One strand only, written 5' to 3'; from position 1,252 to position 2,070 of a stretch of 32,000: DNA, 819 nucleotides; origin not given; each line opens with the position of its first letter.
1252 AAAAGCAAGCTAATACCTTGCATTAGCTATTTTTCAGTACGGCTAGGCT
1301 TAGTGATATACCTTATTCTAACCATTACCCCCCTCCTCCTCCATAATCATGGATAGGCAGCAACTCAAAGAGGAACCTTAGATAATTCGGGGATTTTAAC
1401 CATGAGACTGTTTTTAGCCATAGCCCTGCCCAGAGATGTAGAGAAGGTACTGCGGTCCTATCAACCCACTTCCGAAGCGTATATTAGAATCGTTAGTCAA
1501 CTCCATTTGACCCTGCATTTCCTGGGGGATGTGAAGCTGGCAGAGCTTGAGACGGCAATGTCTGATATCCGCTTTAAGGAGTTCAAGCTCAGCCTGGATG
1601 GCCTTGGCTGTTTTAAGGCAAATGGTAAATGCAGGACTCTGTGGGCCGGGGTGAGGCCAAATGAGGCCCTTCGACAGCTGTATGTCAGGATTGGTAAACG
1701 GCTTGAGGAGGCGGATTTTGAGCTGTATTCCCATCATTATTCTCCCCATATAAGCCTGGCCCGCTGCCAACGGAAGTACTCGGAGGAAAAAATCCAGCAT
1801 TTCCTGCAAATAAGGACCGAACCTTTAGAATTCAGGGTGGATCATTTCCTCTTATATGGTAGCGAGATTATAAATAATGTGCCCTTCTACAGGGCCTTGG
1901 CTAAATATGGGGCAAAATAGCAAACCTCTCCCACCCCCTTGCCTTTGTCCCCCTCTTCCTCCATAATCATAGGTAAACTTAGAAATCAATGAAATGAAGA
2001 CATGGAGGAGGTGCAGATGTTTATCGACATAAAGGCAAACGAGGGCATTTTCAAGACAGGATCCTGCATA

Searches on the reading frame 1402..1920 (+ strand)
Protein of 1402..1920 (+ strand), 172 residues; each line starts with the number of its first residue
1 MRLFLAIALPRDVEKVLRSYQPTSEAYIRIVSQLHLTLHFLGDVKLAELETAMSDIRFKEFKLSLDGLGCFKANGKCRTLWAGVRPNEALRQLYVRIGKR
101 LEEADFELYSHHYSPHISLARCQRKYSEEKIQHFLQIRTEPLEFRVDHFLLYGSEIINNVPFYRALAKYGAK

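Call 72: search_protein_families(library=pfam, proteins=[window:1402-1920:+], max_evalue=0.001)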
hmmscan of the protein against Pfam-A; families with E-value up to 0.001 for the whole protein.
window:1402-1920:+ (172 aa): 4 families
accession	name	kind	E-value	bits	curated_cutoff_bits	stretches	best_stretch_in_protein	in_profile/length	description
PF02834.22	LigT_PEase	-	6.9e-16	58.6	23.3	2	17-81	11-87/87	LigT like Phosphoesterase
PF13563.12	2_5_RNA_ligase2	-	2.3e-14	54.1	27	1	33-152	25-146/152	2'-5' RNA ligase superfamily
PF10469.15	AKAP7_NLS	-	9.3e-07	29.4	24.4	1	15-133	24-160/208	AKAP7 2'5' RNA ligase-like domain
PF09749.15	HVSL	-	0.00013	21.9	26.8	1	46-139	108-208/242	Uncharacterised conserved protein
